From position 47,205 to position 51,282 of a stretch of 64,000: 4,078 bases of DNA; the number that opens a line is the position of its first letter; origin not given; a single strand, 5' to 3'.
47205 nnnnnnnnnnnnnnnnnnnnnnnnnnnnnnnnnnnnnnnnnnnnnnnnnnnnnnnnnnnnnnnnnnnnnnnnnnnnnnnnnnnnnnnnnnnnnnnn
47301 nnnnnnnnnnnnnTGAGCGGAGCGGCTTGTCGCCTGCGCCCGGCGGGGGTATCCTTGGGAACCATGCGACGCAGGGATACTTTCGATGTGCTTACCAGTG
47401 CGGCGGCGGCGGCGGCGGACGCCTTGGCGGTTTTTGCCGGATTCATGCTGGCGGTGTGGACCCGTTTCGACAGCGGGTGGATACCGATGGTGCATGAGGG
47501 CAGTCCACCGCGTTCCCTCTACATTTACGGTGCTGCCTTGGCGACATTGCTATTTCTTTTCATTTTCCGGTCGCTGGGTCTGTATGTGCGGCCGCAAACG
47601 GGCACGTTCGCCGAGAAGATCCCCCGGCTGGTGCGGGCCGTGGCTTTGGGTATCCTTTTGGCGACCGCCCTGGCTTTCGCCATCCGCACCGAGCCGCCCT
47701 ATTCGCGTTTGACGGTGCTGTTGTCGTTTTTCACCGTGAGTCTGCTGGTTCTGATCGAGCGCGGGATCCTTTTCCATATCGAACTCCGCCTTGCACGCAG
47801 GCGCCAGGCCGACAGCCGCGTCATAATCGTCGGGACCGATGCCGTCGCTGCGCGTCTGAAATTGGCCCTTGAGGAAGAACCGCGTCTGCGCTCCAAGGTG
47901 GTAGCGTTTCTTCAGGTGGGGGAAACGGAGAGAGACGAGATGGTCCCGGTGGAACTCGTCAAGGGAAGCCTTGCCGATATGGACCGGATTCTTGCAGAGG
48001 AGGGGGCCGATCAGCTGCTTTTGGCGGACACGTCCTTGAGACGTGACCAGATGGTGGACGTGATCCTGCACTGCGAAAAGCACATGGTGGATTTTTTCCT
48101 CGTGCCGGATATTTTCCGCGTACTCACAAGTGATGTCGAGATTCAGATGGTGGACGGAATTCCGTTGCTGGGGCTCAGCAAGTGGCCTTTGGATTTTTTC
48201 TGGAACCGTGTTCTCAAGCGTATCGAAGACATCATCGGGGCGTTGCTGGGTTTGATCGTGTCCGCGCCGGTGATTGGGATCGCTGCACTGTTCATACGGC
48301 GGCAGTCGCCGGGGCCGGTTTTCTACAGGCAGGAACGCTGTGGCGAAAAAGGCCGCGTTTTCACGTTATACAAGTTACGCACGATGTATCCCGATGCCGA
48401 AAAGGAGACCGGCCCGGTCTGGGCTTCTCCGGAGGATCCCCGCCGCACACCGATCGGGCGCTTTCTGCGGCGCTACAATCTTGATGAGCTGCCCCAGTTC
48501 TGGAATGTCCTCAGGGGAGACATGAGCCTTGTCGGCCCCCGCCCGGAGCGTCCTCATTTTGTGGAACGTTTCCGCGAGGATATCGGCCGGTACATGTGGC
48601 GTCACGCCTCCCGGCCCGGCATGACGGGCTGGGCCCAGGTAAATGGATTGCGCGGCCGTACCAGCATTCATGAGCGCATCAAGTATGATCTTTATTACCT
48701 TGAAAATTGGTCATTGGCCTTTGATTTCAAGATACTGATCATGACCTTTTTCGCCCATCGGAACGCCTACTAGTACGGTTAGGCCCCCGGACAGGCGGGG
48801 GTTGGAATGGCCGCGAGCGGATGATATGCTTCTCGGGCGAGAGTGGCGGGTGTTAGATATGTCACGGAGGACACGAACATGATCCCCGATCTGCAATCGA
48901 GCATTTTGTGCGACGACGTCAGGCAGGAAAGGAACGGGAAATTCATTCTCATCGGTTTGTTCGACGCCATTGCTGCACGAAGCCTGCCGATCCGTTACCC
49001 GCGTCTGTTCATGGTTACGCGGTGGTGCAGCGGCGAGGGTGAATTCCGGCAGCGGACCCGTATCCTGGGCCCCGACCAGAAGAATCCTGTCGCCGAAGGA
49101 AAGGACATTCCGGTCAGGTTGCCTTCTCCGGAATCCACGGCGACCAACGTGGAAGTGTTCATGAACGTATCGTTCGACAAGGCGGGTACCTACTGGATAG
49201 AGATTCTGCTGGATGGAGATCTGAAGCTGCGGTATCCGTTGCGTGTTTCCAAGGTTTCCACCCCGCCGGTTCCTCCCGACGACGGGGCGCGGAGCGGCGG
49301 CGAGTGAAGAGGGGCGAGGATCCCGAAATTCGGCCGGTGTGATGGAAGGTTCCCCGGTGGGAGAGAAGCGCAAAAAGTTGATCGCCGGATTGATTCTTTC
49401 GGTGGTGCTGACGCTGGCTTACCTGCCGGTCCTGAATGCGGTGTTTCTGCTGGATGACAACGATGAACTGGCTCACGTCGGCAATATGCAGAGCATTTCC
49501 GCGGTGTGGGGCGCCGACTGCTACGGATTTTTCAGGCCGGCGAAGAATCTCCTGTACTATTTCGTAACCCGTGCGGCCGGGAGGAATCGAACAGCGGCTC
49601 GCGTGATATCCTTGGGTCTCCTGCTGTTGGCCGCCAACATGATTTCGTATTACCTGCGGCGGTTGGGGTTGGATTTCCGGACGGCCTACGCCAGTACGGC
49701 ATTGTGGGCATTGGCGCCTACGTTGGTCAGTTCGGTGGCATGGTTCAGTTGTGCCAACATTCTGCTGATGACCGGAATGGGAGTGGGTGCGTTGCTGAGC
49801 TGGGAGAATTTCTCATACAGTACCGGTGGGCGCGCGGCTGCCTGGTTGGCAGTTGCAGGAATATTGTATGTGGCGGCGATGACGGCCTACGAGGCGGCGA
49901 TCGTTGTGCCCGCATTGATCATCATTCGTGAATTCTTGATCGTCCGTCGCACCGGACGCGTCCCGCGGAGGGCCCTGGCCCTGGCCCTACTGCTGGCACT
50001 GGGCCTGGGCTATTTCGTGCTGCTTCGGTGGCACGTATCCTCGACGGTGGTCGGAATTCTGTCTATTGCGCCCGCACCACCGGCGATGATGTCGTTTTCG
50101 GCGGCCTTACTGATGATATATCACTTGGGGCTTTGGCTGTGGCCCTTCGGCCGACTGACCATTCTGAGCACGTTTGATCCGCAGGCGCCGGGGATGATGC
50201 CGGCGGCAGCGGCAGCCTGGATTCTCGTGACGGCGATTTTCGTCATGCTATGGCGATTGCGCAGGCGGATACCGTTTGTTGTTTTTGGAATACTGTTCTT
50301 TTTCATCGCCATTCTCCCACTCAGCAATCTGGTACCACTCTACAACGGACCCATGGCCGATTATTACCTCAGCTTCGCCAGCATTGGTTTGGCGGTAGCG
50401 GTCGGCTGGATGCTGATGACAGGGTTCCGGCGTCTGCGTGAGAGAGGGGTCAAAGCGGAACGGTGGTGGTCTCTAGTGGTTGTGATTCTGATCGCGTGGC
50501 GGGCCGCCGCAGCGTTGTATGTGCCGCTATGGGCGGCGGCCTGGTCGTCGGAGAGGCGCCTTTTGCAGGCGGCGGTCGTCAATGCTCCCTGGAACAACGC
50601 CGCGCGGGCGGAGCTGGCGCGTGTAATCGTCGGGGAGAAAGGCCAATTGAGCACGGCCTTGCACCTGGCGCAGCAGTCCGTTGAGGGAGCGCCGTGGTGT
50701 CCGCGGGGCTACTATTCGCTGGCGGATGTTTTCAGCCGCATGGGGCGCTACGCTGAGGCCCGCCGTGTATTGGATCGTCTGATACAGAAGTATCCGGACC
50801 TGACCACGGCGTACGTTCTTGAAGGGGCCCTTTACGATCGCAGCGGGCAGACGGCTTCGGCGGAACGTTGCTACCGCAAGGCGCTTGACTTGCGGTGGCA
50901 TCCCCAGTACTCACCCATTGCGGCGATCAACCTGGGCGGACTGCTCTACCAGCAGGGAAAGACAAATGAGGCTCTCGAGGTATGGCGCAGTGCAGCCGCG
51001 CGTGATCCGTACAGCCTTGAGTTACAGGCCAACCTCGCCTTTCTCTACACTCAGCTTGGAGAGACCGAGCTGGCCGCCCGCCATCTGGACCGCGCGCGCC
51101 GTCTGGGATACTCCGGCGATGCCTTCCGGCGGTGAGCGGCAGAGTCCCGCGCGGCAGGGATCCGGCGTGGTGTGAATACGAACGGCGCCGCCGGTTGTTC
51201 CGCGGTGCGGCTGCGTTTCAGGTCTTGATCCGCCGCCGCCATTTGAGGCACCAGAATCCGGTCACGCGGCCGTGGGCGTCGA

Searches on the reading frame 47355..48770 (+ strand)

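Call 36: search_protein_families(library=pfam, proteins=[window:47355-48770:+], max_evalue=0.001)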
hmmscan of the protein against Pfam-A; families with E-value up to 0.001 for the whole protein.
window:47355-48770:+ (472 aa): 2 families
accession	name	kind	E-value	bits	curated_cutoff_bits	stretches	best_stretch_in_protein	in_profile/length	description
PF02397.22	Bac_transf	-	1.7e-68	230.2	27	1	288-467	1-176/179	Bacterial sugar transferase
PF13727.12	CoA_binding_3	-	9.5e-15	55.5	25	1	73-251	2-175/175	CoA-binding domain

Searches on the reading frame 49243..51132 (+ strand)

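Call 36: search_protein_families(library=pfam, proteins=[window:49243-51132:+], max_evalue=0.001)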
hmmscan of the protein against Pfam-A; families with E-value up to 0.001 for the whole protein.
window:49243-51132:+ (630 aa): 17 families
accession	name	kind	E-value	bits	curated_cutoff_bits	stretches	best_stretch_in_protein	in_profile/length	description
PF07719.23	TPR_2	-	5.1e-15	54.7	27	1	488-519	2-33/34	Tetratricopeptide repeat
PF14559.12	TPR_19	-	2.6e-14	53.7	25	2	466-519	4-57/68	Tetratricopeptide repeat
PF00515.34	TPR_1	-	7.4e-12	45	27.8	0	523-550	3-30/34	Tetratricopeptide repeat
PF13424.12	TPR_12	-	5.9e-11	42.8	30.1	1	490-551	6-75/77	Tetratricopeptide repeat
PF13428.12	TPR_14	-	6.4e-11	42.3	23.5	1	487-524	1-38/44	Tetratricopeptide repeat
PF13181.12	TPR_8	-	1.6e-08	34.5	25.7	0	523-550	3-30/34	Tetratricopeptide repeat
PF13174.12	TPR_6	-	3.5e-08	34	26.3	1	490-519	3-32/33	Tetratricopeptide repeat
PF13432.12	TPR_16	-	8.5e-08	33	32.7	1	529-591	5-64/65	Tetratricopeptide repeat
PF13431.12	TPR_17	-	2.5e-07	30.9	24.4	0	583-611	4-32/34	Tetratricopeptide repeat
PF13176.12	TPR_7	-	2.5e-07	30.7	27.9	0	491-521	3-33/36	Tetratricopeptide repeat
PF12895.13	ANAPC3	-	1.8e-05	25.4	27.2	0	466-531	2-67/82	Anaphase-promoting complex, cyclosome, subunit 3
PF13414.12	TPR_11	-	2.5e-05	24.3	26.8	1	567-606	3-42/42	TPR repeat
PF12569.14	NatA_aux_su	-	0.00014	21.4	33.3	0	490-548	195-253/515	N-terminal acetyltransferase A, auxiliary subunit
PF22860.2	DUF7017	-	0.00022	21.7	27.5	1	491-577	5-90/141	Domain of unknown function (DUF7017)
PF13374.12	TPR_10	-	0.00023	21.5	27.5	0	562-586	6-30/42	Tetratricopeptide repeat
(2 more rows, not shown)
